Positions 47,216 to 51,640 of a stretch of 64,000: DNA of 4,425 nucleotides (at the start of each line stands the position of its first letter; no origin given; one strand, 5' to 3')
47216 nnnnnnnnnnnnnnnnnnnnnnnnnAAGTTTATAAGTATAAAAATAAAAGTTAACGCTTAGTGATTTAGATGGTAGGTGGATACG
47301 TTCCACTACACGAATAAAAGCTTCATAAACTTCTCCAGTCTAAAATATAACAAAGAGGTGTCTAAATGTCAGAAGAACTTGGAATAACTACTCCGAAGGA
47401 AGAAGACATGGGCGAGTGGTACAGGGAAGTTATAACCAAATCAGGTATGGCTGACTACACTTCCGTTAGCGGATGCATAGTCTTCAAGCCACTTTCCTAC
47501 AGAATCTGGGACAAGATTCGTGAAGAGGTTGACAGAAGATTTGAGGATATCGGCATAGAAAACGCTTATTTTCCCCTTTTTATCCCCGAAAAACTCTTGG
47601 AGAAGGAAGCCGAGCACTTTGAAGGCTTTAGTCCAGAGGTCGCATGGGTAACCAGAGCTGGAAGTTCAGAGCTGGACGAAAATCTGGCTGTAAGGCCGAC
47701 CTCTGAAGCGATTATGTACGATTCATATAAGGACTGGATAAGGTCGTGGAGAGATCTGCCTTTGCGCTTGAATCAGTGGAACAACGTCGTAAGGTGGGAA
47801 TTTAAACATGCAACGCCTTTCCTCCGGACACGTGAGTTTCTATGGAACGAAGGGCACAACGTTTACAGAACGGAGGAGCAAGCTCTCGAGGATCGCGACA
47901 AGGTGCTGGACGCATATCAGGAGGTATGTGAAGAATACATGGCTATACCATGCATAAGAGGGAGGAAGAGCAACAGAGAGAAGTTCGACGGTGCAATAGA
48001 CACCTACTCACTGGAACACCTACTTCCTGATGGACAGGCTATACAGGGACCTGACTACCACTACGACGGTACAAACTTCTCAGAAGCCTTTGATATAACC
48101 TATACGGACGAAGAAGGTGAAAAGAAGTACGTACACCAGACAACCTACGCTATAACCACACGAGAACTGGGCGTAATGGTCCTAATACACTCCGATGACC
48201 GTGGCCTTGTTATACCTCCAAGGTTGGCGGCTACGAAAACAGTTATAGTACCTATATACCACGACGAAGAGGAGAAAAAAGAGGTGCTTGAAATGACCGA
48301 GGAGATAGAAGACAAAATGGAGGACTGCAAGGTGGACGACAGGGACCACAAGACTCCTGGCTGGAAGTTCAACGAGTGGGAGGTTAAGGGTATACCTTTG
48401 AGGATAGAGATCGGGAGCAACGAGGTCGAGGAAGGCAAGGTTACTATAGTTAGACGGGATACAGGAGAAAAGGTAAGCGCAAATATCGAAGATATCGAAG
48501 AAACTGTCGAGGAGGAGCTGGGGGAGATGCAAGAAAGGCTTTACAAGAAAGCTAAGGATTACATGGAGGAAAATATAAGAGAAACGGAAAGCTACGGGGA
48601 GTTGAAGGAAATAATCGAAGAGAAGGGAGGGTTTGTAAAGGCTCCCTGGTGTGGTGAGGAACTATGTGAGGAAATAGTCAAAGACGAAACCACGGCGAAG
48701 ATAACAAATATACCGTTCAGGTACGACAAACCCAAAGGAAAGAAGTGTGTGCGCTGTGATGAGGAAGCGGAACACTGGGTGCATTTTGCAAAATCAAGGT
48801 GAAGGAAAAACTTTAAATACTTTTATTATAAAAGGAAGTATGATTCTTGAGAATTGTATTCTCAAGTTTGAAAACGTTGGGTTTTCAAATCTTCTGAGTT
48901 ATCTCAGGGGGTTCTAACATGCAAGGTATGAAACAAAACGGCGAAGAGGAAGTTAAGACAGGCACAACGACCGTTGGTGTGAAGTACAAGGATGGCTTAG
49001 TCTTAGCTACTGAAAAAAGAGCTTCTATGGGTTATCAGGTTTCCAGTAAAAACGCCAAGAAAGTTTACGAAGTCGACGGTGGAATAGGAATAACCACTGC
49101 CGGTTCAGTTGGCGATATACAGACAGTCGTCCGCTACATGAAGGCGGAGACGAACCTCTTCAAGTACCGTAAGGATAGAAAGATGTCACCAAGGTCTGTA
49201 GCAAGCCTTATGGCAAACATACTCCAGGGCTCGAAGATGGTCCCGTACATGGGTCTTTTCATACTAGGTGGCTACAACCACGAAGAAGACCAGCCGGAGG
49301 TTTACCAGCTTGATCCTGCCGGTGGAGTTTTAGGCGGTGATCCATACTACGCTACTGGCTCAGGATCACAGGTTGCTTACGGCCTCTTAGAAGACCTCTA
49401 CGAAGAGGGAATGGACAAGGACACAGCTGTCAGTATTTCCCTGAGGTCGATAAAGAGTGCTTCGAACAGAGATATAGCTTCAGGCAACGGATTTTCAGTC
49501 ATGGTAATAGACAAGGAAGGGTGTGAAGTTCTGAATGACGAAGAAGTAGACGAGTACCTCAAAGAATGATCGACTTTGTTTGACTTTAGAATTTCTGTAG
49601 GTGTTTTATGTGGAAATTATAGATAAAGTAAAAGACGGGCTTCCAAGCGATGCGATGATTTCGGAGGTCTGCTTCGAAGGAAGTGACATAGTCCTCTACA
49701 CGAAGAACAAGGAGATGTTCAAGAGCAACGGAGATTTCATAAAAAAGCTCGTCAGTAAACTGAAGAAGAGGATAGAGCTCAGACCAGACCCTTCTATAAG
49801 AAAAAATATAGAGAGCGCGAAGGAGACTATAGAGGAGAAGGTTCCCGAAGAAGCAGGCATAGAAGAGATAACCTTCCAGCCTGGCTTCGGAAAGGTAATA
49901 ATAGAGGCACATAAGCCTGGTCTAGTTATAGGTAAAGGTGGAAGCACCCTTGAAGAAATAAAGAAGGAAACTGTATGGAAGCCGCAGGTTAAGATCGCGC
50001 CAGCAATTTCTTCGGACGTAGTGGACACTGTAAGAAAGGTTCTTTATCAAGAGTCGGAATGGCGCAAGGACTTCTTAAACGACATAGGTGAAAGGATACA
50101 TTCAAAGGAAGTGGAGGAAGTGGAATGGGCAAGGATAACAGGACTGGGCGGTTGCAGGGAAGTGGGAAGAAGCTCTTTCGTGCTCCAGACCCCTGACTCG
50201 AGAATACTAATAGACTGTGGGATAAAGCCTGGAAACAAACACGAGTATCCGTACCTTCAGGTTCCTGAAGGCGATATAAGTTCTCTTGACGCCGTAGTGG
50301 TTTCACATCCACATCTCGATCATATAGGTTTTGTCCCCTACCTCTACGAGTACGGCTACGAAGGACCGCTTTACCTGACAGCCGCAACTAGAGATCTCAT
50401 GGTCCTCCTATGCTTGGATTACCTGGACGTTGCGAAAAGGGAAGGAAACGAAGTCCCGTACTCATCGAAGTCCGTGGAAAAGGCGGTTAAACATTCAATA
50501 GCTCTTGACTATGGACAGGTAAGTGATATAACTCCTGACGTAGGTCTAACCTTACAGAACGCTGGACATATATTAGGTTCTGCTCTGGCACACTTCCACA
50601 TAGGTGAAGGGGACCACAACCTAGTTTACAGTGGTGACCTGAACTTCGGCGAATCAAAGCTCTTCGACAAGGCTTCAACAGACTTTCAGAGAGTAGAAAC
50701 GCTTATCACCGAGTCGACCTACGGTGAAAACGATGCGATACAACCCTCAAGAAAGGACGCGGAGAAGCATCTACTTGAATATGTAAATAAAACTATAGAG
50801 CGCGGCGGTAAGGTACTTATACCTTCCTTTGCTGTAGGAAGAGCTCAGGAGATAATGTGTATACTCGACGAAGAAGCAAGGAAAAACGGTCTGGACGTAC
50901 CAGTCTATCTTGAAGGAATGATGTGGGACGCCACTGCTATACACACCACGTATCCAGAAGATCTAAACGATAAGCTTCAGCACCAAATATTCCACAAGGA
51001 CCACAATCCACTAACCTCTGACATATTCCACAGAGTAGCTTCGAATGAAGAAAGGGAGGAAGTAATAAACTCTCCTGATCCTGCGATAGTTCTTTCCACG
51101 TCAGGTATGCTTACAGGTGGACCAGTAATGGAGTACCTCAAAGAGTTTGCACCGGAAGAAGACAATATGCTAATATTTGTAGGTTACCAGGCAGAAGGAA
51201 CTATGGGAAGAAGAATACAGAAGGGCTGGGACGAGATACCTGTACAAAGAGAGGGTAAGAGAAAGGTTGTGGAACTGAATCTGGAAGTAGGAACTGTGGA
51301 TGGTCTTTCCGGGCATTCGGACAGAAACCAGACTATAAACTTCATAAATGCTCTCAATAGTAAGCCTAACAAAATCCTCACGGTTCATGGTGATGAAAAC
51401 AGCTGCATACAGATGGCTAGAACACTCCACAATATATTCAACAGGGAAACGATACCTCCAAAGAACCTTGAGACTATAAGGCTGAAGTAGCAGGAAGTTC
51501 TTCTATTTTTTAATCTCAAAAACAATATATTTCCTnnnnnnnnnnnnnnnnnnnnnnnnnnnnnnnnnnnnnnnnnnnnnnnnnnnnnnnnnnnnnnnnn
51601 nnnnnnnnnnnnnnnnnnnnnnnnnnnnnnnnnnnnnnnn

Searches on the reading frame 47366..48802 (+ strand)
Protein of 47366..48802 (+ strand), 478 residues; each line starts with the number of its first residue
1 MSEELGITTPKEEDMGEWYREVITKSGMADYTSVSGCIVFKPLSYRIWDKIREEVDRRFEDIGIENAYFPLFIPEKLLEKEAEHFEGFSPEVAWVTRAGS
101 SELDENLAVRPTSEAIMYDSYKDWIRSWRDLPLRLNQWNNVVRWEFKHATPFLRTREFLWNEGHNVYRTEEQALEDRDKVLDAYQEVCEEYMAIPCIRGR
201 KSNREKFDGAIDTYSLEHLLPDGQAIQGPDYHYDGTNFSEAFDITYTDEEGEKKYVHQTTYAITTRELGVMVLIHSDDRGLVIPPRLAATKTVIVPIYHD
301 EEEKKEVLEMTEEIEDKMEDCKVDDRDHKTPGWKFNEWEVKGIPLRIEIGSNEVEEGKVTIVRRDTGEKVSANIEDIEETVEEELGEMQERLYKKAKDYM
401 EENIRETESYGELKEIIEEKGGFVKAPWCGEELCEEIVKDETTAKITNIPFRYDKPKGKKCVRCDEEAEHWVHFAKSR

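Call 17: search_protein_families(library=pfam, proteins=[window:47366-48802:+], max_evalue=0.001)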
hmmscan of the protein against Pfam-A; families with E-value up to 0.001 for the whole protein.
window:47366-48802:+ (478 aa): 3 families
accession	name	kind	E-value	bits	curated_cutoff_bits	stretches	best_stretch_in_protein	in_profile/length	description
PF09180.16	ProRS-C_1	-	7.7e-21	74.5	31.5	1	410-477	1-70/71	Prolyl-tRNA synthetase, C-terminal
PF00587.30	tRNA-synt_2b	-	3.1e-20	73.4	29.3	1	101-272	5-176/179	tRNA synthetase class II core domain (G, H, P, S and T)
PF03129.25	HGTP_anticodon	-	5.2e-18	65.4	21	1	293-383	3-93/94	Anticodon binding domain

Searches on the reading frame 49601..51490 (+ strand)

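Call 17: search_protein_families(library=pfam, proteins=[window:49601-51490:+], max_evalue=0.001)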
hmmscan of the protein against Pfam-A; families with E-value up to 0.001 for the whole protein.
window:49601-51490:+ (629 aa): 8 families
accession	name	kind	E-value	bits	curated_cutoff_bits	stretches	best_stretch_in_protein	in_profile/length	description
PF10996.14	Beta-Casp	-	2.3e-32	112.5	27.7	1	415-539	1-120/120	Beta-Casp domain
PF17214.9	KH_TffA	-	8.3e-23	80.6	22.6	1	5-67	6-68/68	Transcription termination factor FttA, KH domain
PF00753.33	Lactamase_B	-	5.8e-14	52.9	22.7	1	188-358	4-161/196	Metallo-beta-lactamase superfamily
PF16661.11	Lactamase_B_6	-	6.9e-13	48.8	27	1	195-360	2-175/193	Metallo-beta-lactamase superfamily domain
PF07521.17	RMMBL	-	8.6e-13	48.5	21.6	1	557-610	2-53/63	Zn-dependent metallo-hydrolase RNA specificity domain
PF12706.13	Lactamase_B_2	-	5.1e-09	36.5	27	1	201-379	2-171/200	Beta-lactamase superfamily domain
PF07650.23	KH_2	-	2.3e-06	27.8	22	1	75-123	4-53/78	KH domain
PF00013.35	KH_1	-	0.00011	22.3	21.5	0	99-124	4-29/66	KH domain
